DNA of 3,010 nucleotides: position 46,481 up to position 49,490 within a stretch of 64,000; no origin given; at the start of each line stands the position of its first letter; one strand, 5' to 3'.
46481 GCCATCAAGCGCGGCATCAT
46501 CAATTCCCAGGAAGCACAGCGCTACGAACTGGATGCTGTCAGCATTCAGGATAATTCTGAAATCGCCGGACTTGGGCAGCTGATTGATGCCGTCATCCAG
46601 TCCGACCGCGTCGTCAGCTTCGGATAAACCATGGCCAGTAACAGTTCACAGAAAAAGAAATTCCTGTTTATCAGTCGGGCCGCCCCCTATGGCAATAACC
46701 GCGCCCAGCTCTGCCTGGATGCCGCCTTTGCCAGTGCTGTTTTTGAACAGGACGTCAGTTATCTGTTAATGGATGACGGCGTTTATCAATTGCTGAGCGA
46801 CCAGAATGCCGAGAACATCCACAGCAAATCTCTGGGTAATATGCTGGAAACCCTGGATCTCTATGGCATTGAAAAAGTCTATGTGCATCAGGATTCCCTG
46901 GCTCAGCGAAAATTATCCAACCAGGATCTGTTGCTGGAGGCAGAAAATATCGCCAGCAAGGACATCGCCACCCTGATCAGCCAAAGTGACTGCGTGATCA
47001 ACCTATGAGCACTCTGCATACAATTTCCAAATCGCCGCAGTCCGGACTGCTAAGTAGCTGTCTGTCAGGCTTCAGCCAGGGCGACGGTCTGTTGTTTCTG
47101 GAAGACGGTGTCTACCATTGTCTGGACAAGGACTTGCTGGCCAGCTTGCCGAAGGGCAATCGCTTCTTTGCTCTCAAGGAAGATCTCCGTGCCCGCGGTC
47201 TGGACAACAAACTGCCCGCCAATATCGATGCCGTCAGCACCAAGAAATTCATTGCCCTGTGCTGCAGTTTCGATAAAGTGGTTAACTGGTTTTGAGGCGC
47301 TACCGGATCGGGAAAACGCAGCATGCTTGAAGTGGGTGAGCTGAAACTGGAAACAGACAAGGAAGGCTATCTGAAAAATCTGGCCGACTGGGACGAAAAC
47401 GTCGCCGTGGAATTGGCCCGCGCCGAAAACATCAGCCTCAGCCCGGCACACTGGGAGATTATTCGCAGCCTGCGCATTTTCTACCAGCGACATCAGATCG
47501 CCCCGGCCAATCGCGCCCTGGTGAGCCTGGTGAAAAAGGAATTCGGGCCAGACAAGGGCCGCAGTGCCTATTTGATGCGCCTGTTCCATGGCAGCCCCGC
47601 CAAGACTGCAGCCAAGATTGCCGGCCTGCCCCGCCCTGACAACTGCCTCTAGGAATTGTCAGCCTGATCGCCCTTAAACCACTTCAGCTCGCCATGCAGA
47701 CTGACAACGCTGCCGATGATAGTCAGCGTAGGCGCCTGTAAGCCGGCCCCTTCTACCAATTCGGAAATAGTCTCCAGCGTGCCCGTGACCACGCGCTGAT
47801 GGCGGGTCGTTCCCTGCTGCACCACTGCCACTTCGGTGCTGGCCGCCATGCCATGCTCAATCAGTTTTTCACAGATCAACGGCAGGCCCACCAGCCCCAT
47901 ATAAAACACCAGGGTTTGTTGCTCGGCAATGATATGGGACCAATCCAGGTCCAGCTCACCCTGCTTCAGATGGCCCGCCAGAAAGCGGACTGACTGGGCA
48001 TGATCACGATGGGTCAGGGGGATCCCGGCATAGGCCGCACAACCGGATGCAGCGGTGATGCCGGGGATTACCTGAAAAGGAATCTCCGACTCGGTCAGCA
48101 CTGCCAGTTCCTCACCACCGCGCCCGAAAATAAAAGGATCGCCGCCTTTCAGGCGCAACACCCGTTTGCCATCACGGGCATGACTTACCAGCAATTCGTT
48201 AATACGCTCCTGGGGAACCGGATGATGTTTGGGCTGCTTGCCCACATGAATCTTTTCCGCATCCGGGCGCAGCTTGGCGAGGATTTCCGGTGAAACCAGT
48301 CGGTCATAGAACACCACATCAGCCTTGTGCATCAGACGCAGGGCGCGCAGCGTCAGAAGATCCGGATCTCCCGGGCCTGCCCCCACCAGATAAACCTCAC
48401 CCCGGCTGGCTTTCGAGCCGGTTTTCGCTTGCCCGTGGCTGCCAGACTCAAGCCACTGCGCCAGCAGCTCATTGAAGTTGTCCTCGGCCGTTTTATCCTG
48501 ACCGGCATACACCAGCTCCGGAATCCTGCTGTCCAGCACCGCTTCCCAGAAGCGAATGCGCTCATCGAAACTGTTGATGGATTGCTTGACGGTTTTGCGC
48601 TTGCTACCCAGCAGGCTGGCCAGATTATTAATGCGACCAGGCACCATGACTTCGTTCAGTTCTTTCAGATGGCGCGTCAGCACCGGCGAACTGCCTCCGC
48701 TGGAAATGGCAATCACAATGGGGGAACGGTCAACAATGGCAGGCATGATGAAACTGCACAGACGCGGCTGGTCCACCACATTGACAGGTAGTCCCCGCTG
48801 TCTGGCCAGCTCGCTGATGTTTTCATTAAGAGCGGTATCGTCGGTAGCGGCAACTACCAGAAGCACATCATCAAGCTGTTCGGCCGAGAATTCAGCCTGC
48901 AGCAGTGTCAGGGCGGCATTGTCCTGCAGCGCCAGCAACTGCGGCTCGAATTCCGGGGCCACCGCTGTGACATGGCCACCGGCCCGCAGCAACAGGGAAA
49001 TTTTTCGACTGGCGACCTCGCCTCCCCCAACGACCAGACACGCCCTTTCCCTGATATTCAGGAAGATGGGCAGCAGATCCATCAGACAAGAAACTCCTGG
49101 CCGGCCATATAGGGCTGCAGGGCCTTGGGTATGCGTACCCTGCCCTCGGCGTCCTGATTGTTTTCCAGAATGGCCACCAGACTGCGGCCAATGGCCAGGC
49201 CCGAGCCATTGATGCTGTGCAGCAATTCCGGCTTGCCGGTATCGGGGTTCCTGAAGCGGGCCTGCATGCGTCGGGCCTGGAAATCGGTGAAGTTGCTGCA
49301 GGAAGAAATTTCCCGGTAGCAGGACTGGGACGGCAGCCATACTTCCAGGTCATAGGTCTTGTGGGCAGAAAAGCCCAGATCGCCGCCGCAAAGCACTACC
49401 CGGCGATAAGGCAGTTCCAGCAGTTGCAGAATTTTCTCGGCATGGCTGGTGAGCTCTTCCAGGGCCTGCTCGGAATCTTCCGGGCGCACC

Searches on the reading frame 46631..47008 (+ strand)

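Call 10: search_protein_families(library=ncbifam, proteins=[window:46631-47008:+])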
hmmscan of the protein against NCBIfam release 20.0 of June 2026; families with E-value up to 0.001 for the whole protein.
window:46631-47008:+ (125 aa): 2 families
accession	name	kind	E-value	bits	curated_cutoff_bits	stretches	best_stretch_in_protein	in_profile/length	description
TIGR03010.1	sulf_tusC_dsrF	equivalog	2.7e-32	111.1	94.15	1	10-124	1-115/116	sulfurtransferase complex subunit TusC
NF001238.0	PRK00211.1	equivalog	4.5e-29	100.7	79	1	9-125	2-119/119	sulfurtransferase complex subunit TusC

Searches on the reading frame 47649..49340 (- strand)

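Call 10: search_protein_families(library=ncbifam, proteins=[window:47649-49340:-])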
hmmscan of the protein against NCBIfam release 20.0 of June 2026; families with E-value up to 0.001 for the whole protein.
window:47649-49340:- (563 aa): 30 families (the best 25 are shown)
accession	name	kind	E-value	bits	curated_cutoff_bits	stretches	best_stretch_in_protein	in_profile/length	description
NF007922.1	PRK10637.1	equivalog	5.4e-185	615.6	400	1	90-546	2-449/450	siroheme synthase CysG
NF004790.0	PRK06136.1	subfamily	2.5e-93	312.3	198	1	313-556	3-247/250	uroporphyrinogen-III C-methyltransferase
TIGR01469.1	cobA_cysG_Cterm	equivalog_domain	1e-92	310.2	185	1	314-549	1-237/238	uroporphyrinogen-III C-methyltransferase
NF005524.0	PRK07168.1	equivalog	1e-72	245.2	603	1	314-554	3-243/474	uroporphyrin-III C-methyltransferase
TIGR01470.1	cysG_Nterm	subfamily_domain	1.1e-62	211.4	62.3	1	90-293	1-204/205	siroheme synthase, N-terminal domain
TIGR01465.1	cobM_cbiF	equivalog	1.3e-42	145.8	259.65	1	316-547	1-228/247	precorrin-4 C(11)-methyltransferase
NF012017.0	PRK15473.1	equivalog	4e-33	114.8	408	1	315-546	9-236/257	cobalt-precorrin-4 methyltransferase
NF005222.0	PRK06718.1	equivalog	1.7e-27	96.4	204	1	90-271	3-183/203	NAD(P)-binding protein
NF004647.0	PRK05990.1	equivalog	6e-20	71.7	271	2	380-518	90-219/245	precorrin-2 C(20)-methyltransferase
NF005223.0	PRK06719.1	equivalog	9.3e-19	67.7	223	1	88-240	3-151/157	precorrin-2 dehydrogenase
TIGR01467.1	cobI_cbiL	equivalog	2.1e-16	60.1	163.25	1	315-520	2-211/230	precorrin-2 C(20)-methyltransferase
TIGR01466.1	cobJ_cbiH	equivalog_domain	2.1e-14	53.7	246.35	1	316-543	1-221/239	precorrin-3B C(17)-methyltransferase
NF004423.0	PRK05765.1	equivalog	6.8e-13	48.7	332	1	313-545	2-226/247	precorrin-3B C(17)-methyltransferase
NF004045.0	PRK05562.1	equivalog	8.2e-13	48.3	181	1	101-227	28-154/225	NAD(P)-dependent oxidoreductase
TIGR02467.1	CbiE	equivalog_domain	3e-11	43.2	92.9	1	318-527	1-193/204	precorrin-6y C5,15-methyltransferase (decarboxylating) subunit CbiE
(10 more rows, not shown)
